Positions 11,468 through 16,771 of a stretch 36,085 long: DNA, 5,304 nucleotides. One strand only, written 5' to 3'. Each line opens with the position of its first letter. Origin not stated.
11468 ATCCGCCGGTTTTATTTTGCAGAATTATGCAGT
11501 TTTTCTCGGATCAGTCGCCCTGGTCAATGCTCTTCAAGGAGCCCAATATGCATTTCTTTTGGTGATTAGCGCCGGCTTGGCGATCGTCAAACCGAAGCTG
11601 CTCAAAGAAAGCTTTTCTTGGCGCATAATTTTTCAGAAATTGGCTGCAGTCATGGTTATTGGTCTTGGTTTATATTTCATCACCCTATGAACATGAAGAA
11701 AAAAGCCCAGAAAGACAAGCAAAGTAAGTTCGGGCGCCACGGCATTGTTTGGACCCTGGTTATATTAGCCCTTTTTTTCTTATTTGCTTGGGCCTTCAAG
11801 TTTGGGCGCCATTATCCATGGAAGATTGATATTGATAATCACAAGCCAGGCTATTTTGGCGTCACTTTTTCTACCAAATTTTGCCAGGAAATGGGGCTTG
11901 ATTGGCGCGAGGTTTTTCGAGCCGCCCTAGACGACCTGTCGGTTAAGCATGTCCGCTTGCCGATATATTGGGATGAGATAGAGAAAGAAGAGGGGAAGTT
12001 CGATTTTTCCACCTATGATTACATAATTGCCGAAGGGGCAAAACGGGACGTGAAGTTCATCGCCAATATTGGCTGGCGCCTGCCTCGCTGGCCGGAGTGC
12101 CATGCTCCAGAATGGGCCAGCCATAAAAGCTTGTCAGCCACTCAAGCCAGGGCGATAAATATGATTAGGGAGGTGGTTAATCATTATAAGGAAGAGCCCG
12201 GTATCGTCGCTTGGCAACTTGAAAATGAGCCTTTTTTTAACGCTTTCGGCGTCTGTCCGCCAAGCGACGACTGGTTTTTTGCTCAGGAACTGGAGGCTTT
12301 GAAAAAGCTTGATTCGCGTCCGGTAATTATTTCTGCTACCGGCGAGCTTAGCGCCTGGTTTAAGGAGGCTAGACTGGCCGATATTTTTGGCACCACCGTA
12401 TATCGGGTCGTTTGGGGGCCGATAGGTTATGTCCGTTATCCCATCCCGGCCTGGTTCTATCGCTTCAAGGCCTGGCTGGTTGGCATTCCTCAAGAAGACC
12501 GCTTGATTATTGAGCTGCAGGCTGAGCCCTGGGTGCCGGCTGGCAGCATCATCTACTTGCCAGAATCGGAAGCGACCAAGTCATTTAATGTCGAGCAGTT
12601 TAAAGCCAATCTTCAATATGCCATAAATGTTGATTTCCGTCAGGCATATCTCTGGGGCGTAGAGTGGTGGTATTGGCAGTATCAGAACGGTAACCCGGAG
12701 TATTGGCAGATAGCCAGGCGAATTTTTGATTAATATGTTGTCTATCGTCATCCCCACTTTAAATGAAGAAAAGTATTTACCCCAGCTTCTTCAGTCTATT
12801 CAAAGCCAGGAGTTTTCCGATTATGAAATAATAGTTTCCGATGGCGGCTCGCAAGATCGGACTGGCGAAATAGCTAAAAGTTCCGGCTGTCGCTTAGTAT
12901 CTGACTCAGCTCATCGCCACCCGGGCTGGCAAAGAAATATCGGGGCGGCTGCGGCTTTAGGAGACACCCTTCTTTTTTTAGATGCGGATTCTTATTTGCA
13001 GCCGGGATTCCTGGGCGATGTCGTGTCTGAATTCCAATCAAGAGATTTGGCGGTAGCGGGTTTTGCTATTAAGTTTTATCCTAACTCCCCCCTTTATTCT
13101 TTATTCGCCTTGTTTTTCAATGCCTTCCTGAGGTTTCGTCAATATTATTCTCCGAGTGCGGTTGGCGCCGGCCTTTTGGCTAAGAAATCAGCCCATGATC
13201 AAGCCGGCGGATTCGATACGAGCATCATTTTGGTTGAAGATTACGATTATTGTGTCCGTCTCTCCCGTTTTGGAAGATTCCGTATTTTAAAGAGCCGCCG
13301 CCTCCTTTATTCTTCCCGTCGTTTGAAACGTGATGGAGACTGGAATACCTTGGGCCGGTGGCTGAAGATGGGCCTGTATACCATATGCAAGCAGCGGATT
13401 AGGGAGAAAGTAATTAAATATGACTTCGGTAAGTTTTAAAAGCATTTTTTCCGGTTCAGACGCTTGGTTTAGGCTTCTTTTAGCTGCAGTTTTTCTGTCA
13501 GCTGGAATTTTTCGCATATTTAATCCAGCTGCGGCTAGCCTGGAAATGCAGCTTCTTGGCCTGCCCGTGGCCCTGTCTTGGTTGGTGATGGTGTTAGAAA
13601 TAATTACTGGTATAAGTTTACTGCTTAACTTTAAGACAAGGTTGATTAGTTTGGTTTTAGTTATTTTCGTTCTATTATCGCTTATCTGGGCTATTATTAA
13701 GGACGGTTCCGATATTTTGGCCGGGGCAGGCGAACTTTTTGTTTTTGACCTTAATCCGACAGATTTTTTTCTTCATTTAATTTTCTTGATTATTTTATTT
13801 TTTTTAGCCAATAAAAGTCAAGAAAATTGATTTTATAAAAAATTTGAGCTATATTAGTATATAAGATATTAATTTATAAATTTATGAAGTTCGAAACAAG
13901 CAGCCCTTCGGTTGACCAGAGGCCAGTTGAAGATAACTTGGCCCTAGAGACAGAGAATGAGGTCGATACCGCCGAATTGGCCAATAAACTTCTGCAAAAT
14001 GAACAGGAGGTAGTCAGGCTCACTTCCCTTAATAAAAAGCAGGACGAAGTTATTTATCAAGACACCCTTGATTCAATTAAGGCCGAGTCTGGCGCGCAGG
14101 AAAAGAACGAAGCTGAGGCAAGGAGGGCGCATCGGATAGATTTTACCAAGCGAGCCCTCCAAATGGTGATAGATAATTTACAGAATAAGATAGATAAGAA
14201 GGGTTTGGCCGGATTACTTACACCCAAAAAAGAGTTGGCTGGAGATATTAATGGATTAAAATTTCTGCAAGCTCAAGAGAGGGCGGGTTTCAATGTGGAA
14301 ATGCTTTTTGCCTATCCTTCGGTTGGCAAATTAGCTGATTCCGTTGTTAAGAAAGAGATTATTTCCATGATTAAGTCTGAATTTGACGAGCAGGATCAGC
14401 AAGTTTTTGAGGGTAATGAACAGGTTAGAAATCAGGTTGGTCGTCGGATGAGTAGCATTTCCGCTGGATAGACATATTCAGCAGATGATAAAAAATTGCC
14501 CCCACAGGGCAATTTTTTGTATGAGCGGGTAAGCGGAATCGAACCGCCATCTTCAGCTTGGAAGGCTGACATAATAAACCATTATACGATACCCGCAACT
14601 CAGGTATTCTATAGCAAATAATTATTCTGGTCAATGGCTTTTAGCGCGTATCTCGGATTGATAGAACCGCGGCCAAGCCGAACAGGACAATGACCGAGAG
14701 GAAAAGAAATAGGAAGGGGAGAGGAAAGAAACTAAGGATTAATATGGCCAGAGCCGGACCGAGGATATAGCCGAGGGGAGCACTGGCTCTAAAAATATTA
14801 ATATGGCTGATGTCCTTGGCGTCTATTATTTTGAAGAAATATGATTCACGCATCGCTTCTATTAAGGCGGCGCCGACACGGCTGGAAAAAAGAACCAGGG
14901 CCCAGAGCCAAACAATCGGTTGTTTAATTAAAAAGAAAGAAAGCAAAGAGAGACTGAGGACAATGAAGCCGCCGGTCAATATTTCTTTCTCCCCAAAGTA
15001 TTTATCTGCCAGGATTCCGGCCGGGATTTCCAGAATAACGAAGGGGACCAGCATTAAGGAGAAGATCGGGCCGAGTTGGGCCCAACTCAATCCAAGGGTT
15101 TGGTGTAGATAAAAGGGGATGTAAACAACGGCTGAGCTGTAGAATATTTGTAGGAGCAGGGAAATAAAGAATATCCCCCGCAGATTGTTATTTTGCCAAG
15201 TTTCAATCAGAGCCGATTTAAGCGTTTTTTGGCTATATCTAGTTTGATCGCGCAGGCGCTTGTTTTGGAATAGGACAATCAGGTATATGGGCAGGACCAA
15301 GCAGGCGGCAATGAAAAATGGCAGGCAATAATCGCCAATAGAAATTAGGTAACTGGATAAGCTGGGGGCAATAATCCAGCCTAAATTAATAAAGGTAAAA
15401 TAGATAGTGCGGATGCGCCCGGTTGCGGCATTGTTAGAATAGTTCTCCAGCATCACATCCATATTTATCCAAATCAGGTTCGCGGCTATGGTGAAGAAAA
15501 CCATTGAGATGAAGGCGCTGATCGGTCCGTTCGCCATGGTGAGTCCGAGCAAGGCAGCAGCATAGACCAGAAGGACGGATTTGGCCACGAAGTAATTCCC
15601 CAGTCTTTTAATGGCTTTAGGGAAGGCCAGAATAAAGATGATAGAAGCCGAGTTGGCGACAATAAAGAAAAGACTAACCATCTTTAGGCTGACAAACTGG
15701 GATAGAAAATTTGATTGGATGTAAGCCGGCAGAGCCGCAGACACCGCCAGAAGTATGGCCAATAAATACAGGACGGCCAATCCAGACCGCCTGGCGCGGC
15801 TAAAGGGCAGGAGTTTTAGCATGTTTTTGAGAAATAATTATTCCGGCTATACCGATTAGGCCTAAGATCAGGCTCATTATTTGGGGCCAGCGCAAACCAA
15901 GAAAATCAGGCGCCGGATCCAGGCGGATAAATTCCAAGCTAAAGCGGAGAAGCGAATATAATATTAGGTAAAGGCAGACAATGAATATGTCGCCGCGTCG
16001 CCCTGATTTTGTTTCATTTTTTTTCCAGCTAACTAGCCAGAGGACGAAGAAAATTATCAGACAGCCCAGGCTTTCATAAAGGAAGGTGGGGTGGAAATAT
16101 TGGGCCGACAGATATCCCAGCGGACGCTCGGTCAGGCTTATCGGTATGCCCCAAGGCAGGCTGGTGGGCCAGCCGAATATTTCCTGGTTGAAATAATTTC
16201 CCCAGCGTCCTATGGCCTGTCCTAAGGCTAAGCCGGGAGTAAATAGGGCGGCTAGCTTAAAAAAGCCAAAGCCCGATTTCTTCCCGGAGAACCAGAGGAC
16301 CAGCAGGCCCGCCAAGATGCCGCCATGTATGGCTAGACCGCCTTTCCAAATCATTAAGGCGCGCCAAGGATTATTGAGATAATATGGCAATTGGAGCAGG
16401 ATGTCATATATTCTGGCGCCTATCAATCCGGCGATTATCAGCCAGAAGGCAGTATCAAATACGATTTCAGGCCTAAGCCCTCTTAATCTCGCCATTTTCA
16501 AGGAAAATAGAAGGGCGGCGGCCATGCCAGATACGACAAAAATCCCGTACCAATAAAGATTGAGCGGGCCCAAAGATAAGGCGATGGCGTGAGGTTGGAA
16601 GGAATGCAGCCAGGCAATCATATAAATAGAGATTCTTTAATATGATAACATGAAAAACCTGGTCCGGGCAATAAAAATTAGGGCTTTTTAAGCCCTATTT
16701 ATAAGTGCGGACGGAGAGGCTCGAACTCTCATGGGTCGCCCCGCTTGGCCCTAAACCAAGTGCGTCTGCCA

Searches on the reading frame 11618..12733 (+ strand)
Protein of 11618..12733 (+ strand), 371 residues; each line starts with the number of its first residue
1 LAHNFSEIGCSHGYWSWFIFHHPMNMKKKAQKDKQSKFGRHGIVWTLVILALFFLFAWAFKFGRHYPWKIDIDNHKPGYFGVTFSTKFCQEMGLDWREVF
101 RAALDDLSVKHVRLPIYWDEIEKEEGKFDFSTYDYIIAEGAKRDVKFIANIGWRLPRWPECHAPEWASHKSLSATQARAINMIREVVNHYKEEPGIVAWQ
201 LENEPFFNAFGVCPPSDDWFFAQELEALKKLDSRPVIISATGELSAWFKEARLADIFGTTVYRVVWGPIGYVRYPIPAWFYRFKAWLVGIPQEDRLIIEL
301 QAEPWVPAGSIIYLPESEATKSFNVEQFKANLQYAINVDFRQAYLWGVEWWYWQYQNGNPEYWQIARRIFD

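Call 6: search_protein_families(library=pfam, proteins=[window:11618-12733:+], max_evalue=0.01)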
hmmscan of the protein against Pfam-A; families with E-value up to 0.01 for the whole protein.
window:11618-12733:+ (371 aa): 2 families
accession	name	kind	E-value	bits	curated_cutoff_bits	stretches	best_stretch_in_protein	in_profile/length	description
PF02449.21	Glyco_hydro_42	-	8.4e-06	25.8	21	1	105-207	20-140/376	Beta-galactosidase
PF00331.26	Glyco_hydro_10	-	0.0001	22.1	22.1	1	118-207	47-131/311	Glycosyl hydrolase family 10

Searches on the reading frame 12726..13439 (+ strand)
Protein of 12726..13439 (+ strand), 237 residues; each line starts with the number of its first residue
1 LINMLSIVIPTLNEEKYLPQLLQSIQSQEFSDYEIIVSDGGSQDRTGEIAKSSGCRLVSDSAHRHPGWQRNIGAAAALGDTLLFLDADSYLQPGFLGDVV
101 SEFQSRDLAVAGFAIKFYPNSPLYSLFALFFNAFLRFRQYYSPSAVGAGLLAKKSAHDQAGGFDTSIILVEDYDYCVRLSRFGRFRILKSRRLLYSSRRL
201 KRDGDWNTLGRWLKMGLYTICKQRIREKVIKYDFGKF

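Call 6: search_protein_families(library=pfam, proteins=[window:12726-13439:+], max_evalue=0.01)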
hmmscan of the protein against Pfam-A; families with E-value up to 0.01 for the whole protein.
window:12726-13439:+ (237 aa): 5 families
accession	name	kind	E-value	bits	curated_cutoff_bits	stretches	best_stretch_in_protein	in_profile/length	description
PF00535.33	Glycos_transf_2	-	1.5e-27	97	23.3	1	6-127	1-128/168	Glycosyl transferase family 2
PF13641.12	Glyco_tranf_2_3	-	8.9e-10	39.4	27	1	5-183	3-198/230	Glycosyltransferase like family 2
PF10111.15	Glyco_tranf_2_2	-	9.4e-09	35.6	27.3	1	6-106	1-109/276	Glycosyltransferase like family 2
PF13632.12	Glyco_trans_2_3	-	1.3e-08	35.3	27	1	83-183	3-110/198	Glycosyl transferase family group 2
PF13506.12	Glyco_transf_21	-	0.0017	18.3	21.7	1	73-187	25-145/174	Glycosyl transferase family 21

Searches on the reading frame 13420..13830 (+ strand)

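Call 6: search_protein_families(library=pfam, proteins=[window:13420-13830:+], max_evalue=0.01)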
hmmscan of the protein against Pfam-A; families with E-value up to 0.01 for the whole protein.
window:13420-13830:+ (136 aa): 2 families
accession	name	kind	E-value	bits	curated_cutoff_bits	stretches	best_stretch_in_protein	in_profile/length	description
PF07681.17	DoxX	-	1.9e-10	41.6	23.6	1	17-90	5-82/85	DoxX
PF07291.16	MauE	-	6.7e-07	30.1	27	1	15-129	6-125/128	Methylamine utilisation protein MauE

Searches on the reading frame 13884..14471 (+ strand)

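Call 6: search_protein_families(library=pfam, proteins=[window:13884-14471:+], max_evalue=0.01)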
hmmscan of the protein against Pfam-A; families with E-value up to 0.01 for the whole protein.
window:13884-14471:+ (195 aa): 0 families

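Call 60: search_protein_families(library=ncbifam, proteins=[window:13884-14471:+], max_evalue=0.01)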
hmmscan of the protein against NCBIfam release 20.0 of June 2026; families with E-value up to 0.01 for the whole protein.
window:13884-14471:+ (195 aa): 0 families

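Call 80: search_protein_families(library=pfam, proteins=[window:13884-14471:+], max_evalue=1)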
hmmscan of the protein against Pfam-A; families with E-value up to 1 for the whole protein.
window:13884-14471:+ (195 aa): 1 family
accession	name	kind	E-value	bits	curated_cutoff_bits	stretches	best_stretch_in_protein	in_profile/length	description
PF11640.13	TAN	-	0.054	14.1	27.1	1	34-113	24-106/150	Telomere-length maintenance and DNA damage repair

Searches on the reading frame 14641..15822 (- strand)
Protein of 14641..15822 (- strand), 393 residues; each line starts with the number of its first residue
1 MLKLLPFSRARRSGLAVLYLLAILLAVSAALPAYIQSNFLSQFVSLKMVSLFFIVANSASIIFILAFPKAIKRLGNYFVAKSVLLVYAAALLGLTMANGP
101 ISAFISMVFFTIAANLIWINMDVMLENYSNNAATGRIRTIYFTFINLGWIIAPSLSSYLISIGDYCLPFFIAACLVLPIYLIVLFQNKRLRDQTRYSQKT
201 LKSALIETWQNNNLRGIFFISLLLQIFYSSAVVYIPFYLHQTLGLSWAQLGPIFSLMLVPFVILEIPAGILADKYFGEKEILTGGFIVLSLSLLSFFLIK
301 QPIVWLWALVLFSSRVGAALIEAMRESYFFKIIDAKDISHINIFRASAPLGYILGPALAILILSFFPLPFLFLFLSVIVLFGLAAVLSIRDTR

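Call 6: search_protein_families(library=pfam, proteins=[window:14641-15822:-], max_evalue=0.01)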
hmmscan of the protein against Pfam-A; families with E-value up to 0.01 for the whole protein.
window:14641-15822:- (393 aa): 1 family
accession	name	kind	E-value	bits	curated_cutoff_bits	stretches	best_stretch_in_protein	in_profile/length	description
PF07690.21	MFS_1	-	1.1e-28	100.6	33.4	2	26-318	14-308/347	Major Facilitator Superfamily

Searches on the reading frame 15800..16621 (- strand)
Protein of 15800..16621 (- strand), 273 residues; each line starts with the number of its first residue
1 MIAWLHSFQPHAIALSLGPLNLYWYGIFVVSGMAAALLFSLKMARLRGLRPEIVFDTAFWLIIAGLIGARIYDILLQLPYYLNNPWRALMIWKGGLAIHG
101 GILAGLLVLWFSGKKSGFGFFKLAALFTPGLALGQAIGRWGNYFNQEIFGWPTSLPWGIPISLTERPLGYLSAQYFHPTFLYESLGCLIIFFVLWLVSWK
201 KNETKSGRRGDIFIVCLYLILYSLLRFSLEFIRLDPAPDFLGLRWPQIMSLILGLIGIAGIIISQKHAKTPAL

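Call 6: search_protein_families(library=pfam, proteins=[window:15800-16621:-], max_evalue=0.01)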
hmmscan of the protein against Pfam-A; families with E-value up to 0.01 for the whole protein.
window:15800-16621:- (273 aa): 1 family
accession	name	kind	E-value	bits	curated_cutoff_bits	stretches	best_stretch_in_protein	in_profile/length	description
PF01790.23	LGT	-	3.7e-66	223.3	24.9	1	13-262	2-239/240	Prolipoprotein diacylglyceryl transferase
